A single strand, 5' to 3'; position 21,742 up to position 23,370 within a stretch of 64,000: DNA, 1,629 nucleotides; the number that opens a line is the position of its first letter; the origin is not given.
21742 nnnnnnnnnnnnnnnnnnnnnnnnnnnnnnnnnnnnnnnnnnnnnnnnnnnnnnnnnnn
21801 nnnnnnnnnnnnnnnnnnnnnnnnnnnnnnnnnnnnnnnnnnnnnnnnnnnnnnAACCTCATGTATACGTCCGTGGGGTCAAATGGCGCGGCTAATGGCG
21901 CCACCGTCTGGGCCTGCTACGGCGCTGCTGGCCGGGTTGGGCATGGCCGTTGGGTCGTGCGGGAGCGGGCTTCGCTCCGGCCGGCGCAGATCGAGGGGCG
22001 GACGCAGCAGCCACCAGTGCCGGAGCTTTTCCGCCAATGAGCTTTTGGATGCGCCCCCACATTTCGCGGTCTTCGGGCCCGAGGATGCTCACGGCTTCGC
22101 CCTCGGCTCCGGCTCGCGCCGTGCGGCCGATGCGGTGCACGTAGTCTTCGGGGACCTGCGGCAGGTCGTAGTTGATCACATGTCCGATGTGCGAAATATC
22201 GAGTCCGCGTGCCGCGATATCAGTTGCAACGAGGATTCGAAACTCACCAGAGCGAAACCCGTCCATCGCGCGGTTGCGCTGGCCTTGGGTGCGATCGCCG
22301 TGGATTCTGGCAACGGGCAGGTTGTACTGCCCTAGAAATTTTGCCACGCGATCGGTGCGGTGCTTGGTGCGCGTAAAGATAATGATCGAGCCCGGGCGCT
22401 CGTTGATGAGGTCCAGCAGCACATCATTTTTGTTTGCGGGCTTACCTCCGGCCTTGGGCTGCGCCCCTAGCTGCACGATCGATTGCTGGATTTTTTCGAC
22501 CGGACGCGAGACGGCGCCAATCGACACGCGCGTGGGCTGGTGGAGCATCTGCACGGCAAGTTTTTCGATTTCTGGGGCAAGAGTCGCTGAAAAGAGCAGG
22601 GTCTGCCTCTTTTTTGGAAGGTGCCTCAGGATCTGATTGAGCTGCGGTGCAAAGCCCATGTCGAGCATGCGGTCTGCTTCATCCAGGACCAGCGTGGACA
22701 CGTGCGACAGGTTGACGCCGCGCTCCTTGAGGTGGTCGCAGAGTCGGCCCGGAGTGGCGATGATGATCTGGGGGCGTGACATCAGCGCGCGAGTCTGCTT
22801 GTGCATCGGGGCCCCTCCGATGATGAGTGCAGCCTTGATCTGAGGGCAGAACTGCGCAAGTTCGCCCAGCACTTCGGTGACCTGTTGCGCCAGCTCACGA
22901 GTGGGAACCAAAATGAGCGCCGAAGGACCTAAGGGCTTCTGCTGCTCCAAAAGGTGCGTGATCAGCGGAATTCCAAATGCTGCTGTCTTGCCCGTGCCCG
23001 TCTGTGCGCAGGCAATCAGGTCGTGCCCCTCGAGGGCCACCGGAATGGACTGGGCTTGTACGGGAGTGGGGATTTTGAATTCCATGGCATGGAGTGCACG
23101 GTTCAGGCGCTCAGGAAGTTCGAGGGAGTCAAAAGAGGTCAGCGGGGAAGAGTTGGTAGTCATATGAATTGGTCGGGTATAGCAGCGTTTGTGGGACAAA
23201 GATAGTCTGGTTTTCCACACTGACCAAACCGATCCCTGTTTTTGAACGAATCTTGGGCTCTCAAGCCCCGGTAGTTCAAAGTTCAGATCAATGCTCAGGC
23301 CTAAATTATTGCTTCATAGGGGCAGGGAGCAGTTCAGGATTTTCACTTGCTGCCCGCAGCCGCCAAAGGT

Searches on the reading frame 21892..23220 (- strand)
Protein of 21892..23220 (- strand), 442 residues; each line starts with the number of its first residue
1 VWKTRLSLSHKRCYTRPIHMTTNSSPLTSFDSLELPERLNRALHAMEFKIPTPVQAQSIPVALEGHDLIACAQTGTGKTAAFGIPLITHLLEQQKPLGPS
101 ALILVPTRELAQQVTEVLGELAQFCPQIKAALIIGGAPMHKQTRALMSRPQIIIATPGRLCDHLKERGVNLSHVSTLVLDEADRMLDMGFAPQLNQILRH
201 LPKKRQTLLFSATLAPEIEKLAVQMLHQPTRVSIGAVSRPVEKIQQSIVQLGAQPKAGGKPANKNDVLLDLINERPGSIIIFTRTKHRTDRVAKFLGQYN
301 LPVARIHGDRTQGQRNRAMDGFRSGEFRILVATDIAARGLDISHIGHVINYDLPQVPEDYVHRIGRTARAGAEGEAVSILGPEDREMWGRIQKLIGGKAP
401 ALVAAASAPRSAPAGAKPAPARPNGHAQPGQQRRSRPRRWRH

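Call 82: search_protein_families(library=pfam, proteins=[window:21892-23220:-], max_evalue=0.001)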
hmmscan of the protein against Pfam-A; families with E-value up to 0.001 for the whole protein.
window:21892-23220:- (442 aa): 3 families
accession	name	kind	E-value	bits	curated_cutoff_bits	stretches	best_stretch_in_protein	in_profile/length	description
PF00270.35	DEAD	-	3.9e-53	180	26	1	52-220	1-166/167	DEAD/DEAH box helicase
PF00271.37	Helicase_C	-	9.5e-36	122.8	23.5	1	264-371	2-110/110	Helicase conserved C-terminal domain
PF04851.21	ResIII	-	3.5e-07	30.7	22.5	1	68-214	26-162/164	Type III restriction enzyme, res subunit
